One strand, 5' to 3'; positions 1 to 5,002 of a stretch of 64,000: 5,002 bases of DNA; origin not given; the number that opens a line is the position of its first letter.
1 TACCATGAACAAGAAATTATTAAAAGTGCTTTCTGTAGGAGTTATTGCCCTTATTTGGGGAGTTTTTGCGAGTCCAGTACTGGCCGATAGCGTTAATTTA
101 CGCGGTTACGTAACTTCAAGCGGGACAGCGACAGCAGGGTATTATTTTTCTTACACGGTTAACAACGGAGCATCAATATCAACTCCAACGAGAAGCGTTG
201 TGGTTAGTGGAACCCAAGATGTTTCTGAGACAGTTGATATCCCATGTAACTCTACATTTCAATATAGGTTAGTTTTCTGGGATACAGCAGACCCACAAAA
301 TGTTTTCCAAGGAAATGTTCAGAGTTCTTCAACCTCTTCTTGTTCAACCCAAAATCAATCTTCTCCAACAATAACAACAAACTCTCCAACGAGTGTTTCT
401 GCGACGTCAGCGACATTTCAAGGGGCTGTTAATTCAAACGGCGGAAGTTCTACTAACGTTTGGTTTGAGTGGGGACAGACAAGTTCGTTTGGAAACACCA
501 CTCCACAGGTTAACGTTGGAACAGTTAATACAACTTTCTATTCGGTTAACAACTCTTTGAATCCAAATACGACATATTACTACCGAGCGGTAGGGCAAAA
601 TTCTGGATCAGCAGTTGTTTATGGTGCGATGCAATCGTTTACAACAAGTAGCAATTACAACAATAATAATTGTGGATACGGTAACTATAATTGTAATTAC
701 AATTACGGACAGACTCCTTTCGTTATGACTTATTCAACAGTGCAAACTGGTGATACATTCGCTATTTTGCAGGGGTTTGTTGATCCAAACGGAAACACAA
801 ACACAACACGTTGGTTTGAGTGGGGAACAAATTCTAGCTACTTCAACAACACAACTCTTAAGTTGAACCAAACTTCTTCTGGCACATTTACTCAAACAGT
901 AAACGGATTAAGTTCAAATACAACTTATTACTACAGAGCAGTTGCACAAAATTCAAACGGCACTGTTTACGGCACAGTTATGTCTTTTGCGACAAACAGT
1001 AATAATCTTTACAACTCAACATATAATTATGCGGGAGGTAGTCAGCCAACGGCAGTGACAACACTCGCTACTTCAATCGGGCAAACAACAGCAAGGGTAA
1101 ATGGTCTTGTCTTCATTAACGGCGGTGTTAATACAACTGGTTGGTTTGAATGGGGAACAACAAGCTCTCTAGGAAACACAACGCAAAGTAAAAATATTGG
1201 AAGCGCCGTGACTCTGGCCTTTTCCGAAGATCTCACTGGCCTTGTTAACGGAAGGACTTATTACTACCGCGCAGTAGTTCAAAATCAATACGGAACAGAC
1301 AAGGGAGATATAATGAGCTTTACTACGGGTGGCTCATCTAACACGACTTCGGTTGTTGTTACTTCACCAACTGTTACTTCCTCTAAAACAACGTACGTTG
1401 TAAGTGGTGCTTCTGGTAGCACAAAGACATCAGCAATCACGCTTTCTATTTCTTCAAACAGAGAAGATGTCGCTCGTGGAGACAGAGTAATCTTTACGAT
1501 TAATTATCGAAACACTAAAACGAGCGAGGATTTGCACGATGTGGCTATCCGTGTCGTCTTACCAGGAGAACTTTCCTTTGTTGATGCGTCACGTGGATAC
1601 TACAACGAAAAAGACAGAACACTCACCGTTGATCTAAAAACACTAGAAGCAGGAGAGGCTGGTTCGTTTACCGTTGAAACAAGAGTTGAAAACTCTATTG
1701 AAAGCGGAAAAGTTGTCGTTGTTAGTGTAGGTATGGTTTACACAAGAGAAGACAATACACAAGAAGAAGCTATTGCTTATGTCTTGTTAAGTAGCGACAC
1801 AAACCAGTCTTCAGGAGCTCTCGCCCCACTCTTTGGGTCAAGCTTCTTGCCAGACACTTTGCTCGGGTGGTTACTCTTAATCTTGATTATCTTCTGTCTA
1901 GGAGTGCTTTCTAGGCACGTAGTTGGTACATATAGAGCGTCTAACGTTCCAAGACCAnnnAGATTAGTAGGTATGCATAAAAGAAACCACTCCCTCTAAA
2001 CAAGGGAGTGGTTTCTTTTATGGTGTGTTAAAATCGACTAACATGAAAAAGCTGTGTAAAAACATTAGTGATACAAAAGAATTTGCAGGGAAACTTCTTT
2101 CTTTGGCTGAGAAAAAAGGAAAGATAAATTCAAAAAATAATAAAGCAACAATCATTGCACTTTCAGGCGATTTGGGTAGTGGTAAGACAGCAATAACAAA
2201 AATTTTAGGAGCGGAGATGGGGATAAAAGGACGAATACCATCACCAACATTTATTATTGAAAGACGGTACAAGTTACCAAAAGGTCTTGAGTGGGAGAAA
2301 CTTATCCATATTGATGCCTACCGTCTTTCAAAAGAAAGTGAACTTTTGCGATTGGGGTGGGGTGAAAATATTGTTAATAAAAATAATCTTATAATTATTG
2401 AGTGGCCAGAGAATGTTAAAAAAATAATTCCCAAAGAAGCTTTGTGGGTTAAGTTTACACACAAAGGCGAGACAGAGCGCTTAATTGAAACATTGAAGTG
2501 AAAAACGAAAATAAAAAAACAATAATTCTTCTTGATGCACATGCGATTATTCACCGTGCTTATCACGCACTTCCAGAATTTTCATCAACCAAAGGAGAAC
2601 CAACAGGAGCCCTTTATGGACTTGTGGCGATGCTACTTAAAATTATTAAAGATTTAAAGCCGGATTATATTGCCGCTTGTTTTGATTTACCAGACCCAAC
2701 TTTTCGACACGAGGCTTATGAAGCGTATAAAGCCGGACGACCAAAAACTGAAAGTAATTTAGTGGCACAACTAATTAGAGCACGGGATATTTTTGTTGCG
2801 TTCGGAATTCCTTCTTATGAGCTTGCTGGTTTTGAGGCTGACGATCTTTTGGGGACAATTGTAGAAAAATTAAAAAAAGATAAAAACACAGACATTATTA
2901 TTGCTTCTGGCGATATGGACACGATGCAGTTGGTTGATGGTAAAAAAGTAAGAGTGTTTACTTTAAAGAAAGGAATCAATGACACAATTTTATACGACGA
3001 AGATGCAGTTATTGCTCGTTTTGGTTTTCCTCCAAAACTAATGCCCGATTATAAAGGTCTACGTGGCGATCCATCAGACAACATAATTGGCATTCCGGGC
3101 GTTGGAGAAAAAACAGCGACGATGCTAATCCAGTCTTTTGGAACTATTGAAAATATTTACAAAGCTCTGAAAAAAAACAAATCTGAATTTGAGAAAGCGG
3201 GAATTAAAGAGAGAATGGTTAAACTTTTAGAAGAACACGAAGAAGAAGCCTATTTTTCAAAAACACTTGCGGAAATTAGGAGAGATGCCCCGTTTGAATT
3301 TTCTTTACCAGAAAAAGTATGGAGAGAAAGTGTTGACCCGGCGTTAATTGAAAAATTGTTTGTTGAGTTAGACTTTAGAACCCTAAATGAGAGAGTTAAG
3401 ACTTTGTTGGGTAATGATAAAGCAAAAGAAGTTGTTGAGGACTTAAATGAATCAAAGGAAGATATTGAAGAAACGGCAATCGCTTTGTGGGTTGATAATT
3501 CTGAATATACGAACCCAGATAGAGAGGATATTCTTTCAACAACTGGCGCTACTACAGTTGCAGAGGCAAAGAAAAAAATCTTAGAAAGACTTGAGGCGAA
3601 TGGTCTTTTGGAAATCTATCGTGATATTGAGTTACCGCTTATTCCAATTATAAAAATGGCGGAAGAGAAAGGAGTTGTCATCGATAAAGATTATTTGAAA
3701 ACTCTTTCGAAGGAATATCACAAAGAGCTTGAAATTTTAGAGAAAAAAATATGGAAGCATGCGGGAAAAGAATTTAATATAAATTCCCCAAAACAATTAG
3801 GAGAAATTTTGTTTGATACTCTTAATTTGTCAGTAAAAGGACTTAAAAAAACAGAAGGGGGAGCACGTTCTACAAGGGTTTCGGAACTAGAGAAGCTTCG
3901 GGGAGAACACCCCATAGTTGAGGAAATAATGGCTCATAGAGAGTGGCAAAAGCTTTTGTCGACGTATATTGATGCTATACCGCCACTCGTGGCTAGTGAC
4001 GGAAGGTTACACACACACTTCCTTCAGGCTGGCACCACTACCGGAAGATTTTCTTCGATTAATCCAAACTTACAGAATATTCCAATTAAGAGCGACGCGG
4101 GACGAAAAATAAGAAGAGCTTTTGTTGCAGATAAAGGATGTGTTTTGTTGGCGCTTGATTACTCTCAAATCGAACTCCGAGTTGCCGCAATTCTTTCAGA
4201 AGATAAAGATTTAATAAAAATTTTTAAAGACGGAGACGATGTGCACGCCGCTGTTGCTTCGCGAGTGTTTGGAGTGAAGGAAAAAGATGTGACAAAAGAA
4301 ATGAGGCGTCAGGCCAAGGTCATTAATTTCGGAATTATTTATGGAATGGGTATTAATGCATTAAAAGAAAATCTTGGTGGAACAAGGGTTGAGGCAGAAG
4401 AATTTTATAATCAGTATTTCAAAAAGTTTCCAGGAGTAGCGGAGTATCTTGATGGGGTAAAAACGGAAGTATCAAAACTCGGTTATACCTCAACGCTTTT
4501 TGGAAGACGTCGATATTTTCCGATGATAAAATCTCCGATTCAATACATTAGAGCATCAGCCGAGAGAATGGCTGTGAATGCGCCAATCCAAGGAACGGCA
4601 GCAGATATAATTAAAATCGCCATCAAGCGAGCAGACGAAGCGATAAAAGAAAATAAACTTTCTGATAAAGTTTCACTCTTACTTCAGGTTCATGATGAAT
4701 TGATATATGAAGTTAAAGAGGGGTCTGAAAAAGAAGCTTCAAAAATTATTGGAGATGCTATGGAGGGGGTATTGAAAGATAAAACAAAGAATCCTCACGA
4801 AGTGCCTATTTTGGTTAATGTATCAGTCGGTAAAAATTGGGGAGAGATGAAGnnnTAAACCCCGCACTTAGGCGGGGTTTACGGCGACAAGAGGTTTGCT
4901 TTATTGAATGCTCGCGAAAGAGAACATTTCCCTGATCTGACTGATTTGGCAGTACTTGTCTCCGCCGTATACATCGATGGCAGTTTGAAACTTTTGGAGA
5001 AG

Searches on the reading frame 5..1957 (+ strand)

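Call 84: search_protein_families(library=pfam, proteins=[window:5-1957:+], max_evalue=0.00001)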
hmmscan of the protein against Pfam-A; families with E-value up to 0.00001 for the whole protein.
window:5-1957:+ (651 aa): 1 family
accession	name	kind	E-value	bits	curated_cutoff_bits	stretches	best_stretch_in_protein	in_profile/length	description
PF16655.11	PhoD_N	-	8.2e-08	33.1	30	0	280-323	44-86/90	PhoD-like phosphatase, N-terminal domain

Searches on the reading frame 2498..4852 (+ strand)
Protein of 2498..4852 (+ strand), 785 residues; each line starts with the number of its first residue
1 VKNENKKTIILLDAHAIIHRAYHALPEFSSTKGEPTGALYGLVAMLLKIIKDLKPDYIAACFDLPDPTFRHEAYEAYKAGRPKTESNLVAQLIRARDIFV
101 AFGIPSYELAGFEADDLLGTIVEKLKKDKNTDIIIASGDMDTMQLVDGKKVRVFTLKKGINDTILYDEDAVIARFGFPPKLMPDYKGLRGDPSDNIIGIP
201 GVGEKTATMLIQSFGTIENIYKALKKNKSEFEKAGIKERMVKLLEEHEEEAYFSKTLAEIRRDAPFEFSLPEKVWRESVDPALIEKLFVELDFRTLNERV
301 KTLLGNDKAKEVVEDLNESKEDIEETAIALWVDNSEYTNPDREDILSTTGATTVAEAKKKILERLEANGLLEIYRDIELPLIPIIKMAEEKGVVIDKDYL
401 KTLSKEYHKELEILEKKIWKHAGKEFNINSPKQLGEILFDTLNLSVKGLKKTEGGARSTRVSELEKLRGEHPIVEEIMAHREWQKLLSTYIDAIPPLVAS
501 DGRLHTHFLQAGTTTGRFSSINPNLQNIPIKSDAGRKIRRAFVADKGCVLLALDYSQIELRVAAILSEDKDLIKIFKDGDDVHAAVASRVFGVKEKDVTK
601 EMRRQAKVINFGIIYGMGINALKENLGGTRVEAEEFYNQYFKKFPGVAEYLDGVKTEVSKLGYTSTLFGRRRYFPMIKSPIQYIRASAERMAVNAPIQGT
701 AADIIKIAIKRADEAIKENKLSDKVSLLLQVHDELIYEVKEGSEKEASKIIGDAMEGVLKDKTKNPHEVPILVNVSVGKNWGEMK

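Call 84: search_protein_families(library=pfam, proteins=[window:2498-4852:+], max_evalue=0.00001)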
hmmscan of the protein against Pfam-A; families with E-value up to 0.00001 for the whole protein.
window:2498-4852:+ (785 aa): 3 families
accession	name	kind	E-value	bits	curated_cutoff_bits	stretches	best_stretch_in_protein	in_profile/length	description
PF00476.26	DNA_pol_A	-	7.9e-144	479.7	34.3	1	398-783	2-381/381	DNA polymerase family A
PF02739.22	5_3_exonuc_N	-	1.2e-50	171.9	34.3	1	9-176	2-164/164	5'-3' exonuclease, N-terminal resolvase-like domain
PF01367.25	5_3_exonuc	-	7.1e-27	94.2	40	1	178-274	2-90/97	5'-3' exonuclease, C-terminal SAM fold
